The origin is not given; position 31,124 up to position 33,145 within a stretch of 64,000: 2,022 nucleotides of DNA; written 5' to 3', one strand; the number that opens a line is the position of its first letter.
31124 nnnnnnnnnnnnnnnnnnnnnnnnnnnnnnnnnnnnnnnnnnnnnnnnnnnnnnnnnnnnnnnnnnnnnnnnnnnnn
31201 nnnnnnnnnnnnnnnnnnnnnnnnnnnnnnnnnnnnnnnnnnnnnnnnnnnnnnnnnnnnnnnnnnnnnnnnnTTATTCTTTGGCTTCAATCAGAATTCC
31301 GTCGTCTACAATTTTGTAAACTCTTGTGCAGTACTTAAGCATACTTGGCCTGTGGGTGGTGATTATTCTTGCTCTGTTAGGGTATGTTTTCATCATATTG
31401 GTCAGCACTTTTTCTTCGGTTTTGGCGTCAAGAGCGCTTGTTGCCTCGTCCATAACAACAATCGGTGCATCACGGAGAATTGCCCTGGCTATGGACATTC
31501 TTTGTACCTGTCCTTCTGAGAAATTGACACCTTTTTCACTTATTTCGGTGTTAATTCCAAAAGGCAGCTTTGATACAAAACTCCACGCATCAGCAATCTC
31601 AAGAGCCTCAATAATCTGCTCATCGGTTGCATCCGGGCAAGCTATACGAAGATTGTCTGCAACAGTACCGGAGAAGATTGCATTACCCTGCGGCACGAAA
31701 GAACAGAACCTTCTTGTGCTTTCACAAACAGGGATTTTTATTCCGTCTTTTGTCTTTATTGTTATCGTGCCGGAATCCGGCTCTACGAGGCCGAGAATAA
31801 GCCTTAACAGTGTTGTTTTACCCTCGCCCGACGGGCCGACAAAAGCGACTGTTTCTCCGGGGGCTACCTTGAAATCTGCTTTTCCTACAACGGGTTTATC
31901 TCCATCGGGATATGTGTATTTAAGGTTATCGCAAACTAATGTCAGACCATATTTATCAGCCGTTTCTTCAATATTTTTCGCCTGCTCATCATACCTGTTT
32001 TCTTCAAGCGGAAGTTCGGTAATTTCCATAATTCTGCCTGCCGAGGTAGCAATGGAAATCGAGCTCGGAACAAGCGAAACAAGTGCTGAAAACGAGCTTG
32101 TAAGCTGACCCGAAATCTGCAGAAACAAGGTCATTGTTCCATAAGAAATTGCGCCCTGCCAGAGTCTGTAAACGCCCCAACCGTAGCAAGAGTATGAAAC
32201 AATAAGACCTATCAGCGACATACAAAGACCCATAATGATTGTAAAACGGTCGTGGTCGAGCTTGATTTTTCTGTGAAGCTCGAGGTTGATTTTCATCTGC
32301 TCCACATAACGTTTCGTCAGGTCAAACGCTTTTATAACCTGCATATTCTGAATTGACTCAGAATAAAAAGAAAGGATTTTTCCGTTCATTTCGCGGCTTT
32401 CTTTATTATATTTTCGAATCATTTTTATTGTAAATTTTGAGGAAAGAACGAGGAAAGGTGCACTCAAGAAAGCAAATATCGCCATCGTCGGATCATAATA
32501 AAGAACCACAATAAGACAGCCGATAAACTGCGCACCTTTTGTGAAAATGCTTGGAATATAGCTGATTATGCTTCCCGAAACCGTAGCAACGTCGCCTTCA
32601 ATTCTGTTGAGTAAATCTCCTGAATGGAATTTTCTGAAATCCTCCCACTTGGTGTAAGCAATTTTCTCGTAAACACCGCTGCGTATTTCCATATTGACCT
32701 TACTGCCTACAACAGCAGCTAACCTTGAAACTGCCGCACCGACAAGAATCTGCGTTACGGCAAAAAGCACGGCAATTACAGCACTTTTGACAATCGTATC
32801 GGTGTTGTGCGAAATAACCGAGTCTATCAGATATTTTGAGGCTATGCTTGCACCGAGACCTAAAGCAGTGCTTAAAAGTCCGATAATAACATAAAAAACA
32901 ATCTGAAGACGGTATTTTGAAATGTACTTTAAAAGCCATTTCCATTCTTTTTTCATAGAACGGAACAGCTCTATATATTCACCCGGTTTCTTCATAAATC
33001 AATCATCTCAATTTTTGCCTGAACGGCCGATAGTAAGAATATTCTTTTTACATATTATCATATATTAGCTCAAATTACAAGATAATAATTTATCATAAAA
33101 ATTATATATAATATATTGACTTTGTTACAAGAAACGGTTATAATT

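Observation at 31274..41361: HprK-like P-loop protein and radical SAM/SPASM enzyme in one operon with a 1920-aa exoprotein and an 81-aa Cys peptide, next to an ABC exporter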

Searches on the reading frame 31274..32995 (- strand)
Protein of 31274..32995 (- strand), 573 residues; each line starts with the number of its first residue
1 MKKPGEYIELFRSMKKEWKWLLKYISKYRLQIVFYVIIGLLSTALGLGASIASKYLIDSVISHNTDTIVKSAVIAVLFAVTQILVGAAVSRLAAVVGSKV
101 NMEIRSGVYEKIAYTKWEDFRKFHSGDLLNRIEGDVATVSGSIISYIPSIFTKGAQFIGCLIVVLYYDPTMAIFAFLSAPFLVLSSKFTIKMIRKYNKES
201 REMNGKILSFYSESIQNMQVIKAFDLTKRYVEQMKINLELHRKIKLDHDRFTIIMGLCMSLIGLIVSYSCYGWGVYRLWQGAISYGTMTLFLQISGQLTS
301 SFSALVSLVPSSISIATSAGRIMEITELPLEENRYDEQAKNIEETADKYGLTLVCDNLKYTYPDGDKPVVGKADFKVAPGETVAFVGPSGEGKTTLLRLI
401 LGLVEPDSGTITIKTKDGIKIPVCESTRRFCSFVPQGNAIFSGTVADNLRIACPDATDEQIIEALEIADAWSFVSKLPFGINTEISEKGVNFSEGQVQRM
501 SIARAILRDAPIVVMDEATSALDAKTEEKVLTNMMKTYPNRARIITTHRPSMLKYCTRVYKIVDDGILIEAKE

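Call 8: search_protein_families(library=pfam, proteins=[window:31274-32995:-], max_evalue=0.01)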
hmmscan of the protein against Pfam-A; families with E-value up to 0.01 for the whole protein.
window:31274-32995:- (573 aa): 4 families
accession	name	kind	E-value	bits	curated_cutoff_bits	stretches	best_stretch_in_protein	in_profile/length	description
PF00664.28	ABC_membrane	-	1.2e-36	127.2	28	1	33-301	2-273/274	ABC transporter transmembrane region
PF00005.33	ABC_tran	-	8.1e-27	94.9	25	1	373-520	4-137/137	ABC transporter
PF02463.25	SMC_N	-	2.7e-06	27.4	40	1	331-563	135-212/220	RecF/RecN/SMC N terminal domain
PF09818.15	ABC_ATPase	-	0.0084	15.6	23.2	0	465-531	132-197/283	P-loop domain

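Call 9: search_protein_families(library=ncbifam, proteins=[window:31274-32995:-], max_evalue=0.01)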
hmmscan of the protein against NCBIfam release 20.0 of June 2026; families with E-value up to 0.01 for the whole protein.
window:31274-32995:- (573 aa): 189 families (the best 25 are shown)
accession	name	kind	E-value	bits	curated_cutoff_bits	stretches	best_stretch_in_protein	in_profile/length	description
TIGR02204.1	MsbA_rel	hypoth_equivalog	4.8e-87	292.9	780.4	1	18-570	6-554/576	ABC transporter, permease/ATP-binding protein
TIGR02203.1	MsbA_lipidA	equivalog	1.2e-78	265.1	602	1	18-571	2-549/572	lipid A export permease/ATP-binding protein MsbA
TIGR03375.1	type_I_sec_LssB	subfamily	3e-71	240.6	693.1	1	15-568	134-679/696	type I secretion system permease/ATPase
TIGR02868.1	CydC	equivalog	4.7e-71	240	329.05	1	19-550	2-530/530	thiol reductant ABC exporter subunit CydC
TIGR02857.1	CydD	equivalog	2.9e-69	234.4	435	1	29-560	2-527/529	thiol reductant ABC exporter subunit CydD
TIGR03796.1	NHLM_micro_ABC1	equivalog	5.2e-69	233.2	853.3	1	11-560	135-682/710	NHLP family bacteriocin export ABC transporter peptidase/permease/ATPase subunit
TIGR01846.1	type_I_sec_HlyB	subfamily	5.4e-69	233.2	725.55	1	14-570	123-671/694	type I secretion system permease/ATPase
TIGR03797.1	NHLM_micro_ABC2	equivalog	1.6e-67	228.6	709.4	1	19-570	124-664/686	NHLP bacteriocin export ABC transporter permease/ATPase subunit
TIGR00958.1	3a01208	subfamily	5.3e-67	226.6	874.6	1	9-565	151-689/711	antigen peptide transporter 2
NF010178.0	PRK13657.1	equivalog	1.9e-63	214.8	733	1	18-571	7-550/588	glucan ABC transporter ATP-binding protein/ permease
NF008381.0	PRK11176.1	equivalog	6.8e-59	199.7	867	1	14-570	9-558/582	lipid A ABC transporter ATP-binding protein/permease MsbA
NF052233.1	CphA_assoc_ABC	equivalog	1.9e-58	198.5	880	1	21-570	175-722/766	cyanophycin metabolism-associated ABC transporter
NF008364.0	PRK11160.1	equivalog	1.3e-54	185.8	630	1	21-570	4-554/575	heme ABC transporter ATP-binding protein/permease CydC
TIGR01193.1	bacteriocin_ABC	subfamily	1.9e-54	185.4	523.85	1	20-571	143-689/708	peptide cleavage/export ABC transporter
TIGR01842.1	type_I_sec_PrtD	subfamily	4.2e-54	184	510.15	1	34-566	10-529/544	type I secretion system permease/ATPase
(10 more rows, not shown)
